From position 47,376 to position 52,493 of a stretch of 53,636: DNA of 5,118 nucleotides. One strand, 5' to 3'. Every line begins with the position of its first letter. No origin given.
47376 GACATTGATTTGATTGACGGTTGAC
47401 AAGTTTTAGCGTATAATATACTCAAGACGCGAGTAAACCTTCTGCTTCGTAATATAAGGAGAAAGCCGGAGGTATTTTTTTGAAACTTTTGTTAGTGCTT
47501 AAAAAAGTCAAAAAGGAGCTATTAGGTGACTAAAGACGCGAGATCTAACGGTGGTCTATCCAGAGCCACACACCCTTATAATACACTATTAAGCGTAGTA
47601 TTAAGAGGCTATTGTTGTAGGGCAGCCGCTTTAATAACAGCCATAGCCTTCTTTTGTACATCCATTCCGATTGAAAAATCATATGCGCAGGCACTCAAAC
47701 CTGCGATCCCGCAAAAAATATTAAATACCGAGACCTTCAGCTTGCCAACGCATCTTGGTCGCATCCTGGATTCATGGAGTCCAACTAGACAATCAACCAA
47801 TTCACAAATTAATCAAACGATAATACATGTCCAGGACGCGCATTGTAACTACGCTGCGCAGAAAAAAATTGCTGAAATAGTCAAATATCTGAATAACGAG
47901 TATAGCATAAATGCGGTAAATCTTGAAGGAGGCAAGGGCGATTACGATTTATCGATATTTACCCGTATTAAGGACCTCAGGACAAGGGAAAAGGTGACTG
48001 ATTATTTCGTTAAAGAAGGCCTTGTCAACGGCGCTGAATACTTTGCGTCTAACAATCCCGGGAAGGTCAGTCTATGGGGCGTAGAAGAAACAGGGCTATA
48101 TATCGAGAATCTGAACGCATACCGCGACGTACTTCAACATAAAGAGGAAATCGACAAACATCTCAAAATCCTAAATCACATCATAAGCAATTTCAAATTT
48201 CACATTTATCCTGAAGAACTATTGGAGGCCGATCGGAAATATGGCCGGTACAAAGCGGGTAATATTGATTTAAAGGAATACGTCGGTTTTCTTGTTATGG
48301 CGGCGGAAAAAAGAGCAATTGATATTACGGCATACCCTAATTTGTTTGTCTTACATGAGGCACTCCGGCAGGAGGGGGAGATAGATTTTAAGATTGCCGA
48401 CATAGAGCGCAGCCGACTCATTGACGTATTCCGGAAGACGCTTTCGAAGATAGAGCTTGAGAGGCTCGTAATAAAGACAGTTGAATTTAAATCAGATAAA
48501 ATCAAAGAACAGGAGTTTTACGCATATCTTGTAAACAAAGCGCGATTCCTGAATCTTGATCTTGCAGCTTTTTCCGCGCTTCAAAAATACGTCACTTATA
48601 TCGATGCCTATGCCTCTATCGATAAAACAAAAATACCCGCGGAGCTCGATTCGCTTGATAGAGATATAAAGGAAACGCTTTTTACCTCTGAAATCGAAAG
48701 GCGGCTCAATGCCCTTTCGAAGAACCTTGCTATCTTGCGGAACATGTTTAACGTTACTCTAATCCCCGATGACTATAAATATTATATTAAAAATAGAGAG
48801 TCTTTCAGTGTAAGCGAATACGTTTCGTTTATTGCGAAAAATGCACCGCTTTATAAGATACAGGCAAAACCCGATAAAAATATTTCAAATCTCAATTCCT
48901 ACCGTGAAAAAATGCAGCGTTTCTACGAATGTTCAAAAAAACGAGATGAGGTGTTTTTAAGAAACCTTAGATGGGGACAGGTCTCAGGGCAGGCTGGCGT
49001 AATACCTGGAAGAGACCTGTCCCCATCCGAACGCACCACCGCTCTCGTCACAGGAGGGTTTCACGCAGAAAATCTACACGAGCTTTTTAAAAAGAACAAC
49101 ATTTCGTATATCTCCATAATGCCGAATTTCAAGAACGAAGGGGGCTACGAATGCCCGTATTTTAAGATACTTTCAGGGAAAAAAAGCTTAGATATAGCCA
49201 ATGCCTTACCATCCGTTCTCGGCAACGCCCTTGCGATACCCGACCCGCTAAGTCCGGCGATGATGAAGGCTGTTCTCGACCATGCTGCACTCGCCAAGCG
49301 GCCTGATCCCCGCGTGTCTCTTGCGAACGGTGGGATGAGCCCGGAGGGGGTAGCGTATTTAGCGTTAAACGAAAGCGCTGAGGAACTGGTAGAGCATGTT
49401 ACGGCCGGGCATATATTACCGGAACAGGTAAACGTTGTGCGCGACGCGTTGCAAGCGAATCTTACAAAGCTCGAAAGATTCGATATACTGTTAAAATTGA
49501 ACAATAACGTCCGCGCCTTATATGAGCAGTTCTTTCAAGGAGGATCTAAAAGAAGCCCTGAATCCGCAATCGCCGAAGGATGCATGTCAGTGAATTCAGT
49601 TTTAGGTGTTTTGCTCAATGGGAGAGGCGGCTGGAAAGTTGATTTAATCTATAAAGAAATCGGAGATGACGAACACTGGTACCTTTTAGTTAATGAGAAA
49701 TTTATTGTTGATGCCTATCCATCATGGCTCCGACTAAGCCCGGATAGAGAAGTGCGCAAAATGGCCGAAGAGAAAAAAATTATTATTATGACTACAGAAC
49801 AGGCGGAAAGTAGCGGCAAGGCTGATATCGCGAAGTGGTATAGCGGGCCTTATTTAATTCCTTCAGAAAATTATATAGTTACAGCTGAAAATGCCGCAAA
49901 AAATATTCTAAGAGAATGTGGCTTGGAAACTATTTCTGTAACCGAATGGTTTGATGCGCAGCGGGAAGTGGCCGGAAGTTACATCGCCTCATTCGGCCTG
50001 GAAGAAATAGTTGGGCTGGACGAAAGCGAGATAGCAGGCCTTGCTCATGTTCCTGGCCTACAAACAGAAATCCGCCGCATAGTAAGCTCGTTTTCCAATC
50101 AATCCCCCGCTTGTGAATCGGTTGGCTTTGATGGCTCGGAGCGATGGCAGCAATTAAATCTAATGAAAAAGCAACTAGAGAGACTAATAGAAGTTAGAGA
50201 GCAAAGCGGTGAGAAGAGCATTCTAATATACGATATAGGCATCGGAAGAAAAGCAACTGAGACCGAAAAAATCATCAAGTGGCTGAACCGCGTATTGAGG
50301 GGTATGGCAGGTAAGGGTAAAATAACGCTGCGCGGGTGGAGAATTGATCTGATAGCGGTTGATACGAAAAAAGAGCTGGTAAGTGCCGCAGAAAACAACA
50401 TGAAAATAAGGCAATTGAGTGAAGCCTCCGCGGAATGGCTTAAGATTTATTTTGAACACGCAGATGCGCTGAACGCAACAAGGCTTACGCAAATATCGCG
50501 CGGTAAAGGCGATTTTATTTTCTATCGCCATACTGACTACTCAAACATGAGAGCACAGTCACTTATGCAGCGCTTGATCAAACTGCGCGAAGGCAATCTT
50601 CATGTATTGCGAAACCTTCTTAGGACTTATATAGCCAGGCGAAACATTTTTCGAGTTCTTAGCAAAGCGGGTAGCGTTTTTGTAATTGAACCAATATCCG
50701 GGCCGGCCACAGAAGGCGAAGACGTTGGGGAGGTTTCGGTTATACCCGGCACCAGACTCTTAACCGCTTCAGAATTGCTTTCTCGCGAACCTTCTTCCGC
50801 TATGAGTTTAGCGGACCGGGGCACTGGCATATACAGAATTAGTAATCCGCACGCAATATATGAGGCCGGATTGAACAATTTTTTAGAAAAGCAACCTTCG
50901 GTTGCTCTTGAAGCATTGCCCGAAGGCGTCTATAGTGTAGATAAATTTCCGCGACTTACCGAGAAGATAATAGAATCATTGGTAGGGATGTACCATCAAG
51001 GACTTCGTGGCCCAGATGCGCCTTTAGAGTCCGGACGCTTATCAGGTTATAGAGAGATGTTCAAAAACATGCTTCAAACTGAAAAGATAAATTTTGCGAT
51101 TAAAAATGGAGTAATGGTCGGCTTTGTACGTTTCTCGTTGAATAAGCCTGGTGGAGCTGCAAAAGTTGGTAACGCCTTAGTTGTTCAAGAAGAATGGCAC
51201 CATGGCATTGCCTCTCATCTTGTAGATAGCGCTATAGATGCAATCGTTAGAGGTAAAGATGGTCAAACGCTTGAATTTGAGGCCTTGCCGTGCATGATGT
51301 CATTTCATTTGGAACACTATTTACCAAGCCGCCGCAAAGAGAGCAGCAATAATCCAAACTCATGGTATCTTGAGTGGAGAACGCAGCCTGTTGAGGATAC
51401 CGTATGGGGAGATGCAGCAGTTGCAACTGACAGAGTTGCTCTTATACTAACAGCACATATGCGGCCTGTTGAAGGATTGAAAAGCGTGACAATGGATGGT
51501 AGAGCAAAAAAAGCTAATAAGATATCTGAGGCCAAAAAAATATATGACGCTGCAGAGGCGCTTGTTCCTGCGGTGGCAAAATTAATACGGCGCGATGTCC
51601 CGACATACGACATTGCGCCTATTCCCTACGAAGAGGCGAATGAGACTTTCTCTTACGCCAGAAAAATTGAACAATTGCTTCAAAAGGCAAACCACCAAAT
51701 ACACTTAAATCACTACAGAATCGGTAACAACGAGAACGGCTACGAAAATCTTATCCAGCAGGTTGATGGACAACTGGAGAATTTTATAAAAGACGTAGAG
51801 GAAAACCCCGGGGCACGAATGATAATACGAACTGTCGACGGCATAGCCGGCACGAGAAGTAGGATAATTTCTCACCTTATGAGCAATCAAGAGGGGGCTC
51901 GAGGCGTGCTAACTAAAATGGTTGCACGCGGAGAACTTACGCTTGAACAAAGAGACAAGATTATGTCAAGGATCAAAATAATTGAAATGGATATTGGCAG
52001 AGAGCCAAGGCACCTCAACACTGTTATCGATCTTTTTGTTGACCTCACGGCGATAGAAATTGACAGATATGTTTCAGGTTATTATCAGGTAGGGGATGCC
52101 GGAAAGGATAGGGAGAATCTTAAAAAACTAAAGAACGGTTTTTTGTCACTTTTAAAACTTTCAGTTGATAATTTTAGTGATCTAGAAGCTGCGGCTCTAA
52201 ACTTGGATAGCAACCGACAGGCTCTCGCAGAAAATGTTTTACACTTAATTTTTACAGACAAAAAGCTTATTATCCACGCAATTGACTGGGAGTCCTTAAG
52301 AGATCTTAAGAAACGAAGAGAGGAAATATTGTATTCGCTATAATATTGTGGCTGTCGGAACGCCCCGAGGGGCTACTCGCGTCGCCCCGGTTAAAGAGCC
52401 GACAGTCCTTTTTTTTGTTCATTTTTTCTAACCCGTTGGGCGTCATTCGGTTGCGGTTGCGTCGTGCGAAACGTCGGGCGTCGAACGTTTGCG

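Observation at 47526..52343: Orphan 1605-aa exported multi-enzyme protein as a self-contained transcription unit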

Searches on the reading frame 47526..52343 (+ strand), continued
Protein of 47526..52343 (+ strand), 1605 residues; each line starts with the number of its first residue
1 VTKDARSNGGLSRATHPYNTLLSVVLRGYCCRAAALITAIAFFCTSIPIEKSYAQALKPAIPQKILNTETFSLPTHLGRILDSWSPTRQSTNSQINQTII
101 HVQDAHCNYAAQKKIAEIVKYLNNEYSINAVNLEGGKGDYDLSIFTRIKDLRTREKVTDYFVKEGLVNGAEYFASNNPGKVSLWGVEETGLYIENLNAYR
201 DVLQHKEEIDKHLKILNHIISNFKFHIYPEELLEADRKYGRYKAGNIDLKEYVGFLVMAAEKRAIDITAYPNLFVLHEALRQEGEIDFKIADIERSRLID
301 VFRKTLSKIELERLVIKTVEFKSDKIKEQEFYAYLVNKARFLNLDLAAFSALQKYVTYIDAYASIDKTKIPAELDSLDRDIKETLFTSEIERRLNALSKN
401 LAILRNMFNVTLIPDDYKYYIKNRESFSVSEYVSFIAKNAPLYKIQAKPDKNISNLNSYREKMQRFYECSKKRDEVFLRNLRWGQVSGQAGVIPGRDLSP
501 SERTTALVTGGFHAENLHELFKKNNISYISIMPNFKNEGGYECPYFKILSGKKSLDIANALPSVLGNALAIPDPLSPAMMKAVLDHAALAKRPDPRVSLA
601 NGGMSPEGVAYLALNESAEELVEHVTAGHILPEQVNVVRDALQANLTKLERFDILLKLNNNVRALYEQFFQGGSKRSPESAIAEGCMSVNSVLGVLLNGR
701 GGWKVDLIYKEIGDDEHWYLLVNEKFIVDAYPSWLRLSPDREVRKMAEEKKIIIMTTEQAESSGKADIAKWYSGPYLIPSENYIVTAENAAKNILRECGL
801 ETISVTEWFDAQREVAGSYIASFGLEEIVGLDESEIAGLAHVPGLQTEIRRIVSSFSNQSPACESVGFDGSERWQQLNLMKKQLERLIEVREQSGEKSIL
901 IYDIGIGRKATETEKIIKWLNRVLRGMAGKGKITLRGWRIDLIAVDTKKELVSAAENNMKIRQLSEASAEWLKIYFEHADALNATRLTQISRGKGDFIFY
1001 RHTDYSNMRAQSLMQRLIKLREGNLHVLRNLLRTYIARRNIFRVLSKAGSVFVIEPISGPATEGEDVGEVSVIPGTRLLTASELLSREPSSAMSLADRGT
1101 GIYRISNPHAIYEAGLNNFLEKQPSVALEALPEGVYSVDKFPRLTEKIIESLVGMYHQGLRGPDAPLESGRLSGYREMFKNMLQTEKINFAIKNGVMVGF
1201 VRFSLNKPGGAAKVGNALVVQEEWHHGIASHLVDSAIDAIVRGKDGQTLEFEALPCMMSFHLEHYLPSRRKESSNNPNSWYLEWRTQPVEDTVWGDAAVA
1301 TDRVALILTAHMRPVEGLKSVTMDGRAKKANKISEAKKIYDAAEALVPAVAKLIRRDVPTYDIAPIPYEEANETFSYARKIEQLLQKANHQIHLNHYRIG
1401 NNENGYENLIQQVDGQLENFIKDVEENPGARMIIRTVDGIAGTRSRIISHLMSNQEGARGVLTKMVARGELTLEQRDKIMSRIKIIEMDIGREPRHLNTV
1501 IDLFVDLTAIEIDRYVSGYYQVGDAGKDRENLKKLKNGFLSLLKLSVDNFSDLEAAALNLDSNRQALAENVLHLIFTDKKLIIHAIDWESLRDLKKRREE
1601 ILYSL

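Call 93: find_encoding_contigs(protein=P0021, flank=10000, max_places=2)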
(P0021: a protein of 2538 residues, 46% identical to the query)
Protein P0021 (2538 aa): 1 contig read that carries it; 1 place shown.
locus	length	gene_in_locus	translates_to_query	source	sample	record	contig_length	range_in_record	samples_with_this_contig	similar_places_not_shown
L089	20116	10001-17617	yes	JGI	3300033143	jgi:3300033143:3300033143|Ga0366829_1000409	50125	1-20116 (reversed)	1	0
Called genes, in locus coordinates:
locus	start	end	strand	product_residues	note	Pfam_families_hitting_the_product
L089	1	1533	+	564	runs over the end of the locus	PF01268:FTHFS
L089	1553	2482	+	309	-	PF02424:ApbE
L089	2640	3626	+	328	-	PF01171:ATP_bind_3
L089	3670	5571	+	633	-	PF06480:FtsH_ext (weak), PF06068:TIP49 (faint), PF00004:AAA, PF07728:AAA_5 (weak), PF17862:AAA_lid_3, PF01434:Peptidase_M41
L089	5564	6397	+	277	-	PF00809:Pterin_bind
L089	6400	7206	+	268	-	PF02457:DAC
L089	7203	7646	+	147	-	PF07949:YbbR (faint)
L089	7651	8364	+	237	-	PF03740:PdxJ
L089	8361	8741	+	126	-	PF01648:ACPS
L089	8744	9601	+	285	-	PF01256:Carb_kinase, PF08543:Phos_pyr_kin (weak), PF02110:HK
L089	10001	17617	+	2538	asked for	-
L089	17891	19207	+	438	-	PF00672:HAMP, PF00990:GGDEF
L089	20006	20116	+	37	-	?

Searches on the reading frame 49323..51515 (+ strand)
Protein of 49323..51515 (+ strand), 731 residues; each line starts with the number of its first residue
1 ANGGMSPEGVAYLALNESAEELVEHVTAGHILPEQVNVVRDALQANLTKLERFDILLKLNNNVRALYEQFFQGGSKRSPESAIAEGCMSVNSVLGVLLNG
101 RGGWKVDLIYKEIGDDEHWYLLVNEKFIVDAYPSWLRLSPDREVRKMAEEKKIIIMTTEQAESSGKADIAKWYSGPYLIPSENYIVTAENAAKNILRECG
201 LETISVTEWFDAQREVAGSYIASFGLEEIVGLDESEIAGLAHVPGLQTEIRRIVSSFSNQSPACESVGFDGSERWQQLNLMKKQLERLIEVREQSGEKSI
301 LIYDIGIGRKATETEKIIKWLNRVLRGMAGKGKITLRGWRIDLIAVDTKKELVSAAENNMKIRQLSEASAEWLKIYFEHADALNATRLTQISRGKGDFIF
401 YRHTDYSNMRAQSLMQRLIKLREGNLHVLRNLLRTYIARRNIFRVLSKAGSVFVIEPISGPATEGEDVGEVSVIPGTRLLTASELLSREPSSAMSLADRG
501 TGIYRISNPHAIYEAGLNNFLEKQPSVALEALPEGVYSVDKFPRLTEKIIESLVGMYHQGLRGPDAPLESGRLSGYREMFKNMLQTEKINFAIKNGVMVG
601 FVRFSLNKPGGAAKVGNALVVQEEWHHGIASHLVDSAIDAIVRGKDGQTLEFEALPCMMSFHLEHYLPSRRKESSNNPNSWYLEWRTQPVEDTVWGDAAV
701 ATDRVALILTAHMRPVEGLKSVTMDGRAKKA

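Call 11: find_homologous_proteins(query=window:49323-51515:+, max_evalue=0.001)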
Query window:49323-51515:+: 8000 candidates shared short words with the query, none scored E <= 0.001.

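Call 29: search_protein_representatives(protein=window:49323-51515:+)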
Query: 731 residues. Proteins with E-value up to 0.001 (for the whole library): 39; up to 1e-10: 21; up to 1e-30: 4. The best 39 are listed.
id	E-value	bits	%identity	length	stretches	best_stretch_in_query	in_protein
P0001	0.0e+00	1636.3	100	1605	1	1-731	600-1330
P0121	2.4e-52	194.7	31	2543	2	225-523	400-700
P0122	2.0e-36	142.1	38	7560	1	250-518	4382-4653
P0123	2.6e-32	128.4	25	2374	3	279-531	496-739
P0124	6.1e-24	100.8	37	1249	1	271-522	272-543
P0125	8.0e-24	100.4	26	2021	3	288-522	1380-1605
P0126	1.8e-21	92.6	34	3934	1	275-523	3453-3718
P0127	5.8e-17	77.7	27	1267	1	276-523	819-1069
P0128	7.3e-17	77.4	30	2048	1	264-524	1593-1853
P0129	1.0e-16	76.9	32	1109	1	279-533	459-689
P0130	1.8e-16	76.1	30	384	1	276-523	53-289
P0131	2.0e-16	75.9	27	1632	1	276-548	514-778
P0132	3.6e-15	71.8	29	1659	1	276-527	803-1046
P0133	3.5e-14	68.5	30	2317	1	285-522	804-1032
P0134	6.4e-14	67.7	32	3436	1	261-480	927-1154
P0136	4.9e-13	64.8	53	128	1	55-134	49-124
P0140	7.3e-11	57.6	31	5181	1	249-522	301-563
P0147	8.8e-08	47.4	28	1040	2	589-693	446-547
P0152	7.3e-06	41.0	32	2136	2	579-686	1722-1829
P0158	6.3e-04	34.6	31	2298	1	587-687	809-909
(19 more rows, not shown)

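Call 33: search_protein_families(library=pfam, proteins=[P0121, P0123, P0124, P0127, P0129, P0130, P0136], max_evalue=0.001)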
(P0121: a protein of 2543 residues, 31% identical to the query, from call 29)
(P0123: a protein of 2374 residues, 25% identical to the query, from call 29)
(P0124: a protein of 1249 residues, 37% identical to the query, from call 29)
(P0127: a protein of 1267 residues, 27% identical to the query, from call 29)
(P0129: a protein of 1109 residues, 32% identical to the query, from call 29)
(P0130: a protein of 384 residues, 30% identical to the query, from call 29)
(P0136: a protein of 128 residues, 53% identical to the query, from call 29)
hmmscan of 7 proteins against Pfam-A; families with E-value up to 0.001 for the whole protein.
P0121 (2543 aa): 0 families

P0123 (2374 aa): 1 family
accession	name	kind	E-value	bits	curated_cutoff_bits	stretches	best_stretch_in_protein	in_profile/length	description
PF02518.31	HATPase_c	-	1.5e-10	41.9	26.4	1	1256-1366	3-108/111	Histidine kinase-, DNA gyrase B-, and HSP90-like ATPase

P0124 (1249 aa): 2 families
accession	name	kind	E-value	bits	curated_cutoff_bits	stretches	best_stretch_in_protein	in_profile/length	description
PF02954.25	HTH_8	-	4e-20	71.7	22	1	602-636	2-36/42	Bacterial regulatory protein, Fis family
PF13518.12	HTH_28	-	0.00089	19.7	25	0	608-637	4-31/52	Helix-turn-helix domain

P0127 (1267 aa): 3 families
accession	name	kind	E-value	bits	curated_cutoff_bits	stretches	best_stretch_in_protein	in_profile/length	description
PF02518.31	HATPase_c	-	1.7e-16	61.1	26.4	1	459-592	3-110/111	Histidine kinase-, DNA gyrase B-, and HSP90-like ATPase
PF00583.31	Acetyltransf_1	-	1e-06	29.5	20.7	1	1136-1212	28-102/116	Acetyltransferase (GNAT) family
PF13581.12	HATPase_c_2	-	0.00072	20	27.4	0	471-566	41-111/127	Histidine kinase-like ATPase domain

P0129 (1109 aa): 0 families

P0130 (384 aa): 0 families

P0136 (128 aa): 0 families

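Call 70: list_cluster_members(proteins=[P0121, P0122, P0123, P0124, P0126, P0127, P0130, P0136, P0140, P0147])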
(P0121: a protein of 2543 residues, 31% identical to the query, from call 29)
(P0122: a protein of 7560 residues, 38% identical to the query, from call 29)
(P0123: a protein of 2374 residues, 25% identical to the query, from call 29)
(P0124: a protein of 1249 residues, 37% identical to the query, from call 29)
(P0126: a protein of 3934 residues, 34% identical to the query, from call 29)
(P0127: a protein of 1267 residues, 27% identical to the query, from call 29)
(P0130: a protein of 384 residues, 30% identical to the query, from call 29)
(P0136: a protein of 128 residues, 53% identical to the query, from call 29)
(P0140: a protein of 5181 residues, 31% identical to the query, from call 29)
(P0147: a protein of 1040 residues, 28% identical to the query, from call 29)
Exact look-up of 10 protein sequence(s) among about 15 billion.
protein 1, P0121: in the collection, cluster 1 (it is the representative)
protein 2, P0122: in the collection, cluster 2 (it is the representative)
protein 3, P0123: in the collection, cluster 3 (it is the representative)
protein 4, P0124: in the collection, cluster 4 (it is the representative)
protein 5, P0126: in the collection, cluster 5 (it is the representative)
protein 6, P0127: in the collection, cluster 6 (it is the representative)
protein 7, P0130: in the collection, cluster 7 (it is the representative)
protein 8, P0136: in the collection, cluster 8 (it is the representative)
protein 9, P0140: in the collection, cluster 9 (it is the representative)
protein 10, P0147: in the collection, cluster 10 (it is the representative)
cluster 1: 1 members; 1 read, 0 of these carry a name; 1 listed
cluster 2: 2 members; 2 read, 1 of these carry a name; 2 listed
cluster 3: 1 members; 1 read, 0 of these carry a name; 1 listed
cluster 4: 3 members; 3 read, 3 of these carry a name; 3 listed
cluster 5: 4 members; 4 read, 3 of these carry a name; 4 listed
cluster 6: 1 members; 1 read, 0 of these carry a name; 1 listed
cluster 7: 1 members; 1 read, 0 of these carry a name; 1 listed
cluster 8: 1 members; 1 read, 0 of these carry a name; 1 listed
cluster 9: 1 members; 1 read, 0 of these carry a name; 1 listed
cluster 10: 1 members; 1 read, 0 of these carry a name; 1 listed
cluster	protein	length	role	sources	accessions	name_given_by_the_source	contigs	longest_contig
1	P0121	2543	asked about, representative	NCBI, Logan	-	-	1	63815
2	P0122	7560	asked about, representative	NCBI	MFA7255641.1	MAG: radical SAM protein [Candidatus Omnitrophota bacterium]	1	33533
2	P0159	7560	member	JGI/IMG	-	-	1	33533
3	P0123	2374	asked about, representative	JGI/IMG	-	-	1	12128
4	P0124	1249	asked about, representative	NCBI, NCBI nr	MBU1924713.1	MAG: helix-turn-helix domain-containing protein [Candidatus Omnitrophica bacterium] | helix-turn-helix domain-containing protein [Candidatus Omnitrophota bacterium]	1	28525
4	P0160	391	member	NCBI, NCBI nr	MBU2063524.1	MAG: hypothetical protein KKF93_03925, partial [Candidatus Omnitrophica bacterium] | hypothetical protein [Candidatus Omnitrophota bacterium]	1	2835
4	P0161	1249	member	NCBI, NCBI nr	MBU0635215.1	MAG: helix-turn-helix domain-containing protein [Candidatus Omnitrophica bacterium] | helix-turn-helix domain-containing protein [Candidatus Omnitrophota bacterium]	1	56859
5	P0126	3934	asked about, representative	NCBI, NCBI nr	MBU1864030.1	MAG: M48 family metalloprotease [Candidatus Omnitrophica bacterium] | M48 family metalloprotease [Candidatus Omnitrophota bacterium]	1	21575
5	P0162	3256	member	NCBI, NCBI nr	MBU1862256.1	MAG: hypothetical protein KKH94_01125, partial [Candidatus Omnitrophica bacterium] | hypothetical protein [Candidatus Omnitrophota bacterium]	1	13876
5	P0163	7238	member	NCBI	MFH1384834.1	MAG: GNAT family N-acetyltransferase [Candidatus Omnitrophota bacterium]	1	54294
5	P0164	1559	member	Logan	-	-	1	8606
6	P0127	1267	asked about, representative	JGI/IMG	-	-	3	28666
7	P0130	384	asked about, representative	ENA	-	-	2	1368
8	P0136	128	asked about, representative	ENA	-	-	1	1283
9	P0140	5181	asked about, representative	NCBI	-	-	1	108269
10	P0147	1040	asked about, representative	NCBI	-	-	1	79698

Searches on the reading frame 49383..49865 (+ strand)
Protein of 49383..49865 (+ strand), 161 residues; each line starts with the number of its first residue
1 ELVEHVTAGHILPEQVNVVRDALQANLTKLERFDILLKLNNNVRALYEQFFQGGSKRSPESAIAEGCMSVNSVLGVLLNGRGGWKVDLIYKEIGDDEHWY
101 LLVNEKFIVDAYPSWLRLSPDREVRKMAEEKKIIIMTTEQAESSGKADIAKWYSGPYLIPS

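Call 71: search_solved_structures(query=window:49383-49865:+, max_evalue=10, show_alignments=1)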
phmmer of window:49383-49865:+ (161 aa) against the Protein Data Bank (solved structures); distinct sequences matched with E-value up to 10: 2.
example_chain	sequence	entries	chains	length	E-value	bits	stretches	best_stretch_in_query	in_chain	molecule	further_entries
9c2h_B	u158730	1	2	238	1.5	12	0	109-131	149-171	Antibody Fab NP3-B4 Heavy Chain (variable region)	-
8hvb_A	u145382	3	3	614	1.9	11.6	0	47-86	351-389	Lacto-N-biosidase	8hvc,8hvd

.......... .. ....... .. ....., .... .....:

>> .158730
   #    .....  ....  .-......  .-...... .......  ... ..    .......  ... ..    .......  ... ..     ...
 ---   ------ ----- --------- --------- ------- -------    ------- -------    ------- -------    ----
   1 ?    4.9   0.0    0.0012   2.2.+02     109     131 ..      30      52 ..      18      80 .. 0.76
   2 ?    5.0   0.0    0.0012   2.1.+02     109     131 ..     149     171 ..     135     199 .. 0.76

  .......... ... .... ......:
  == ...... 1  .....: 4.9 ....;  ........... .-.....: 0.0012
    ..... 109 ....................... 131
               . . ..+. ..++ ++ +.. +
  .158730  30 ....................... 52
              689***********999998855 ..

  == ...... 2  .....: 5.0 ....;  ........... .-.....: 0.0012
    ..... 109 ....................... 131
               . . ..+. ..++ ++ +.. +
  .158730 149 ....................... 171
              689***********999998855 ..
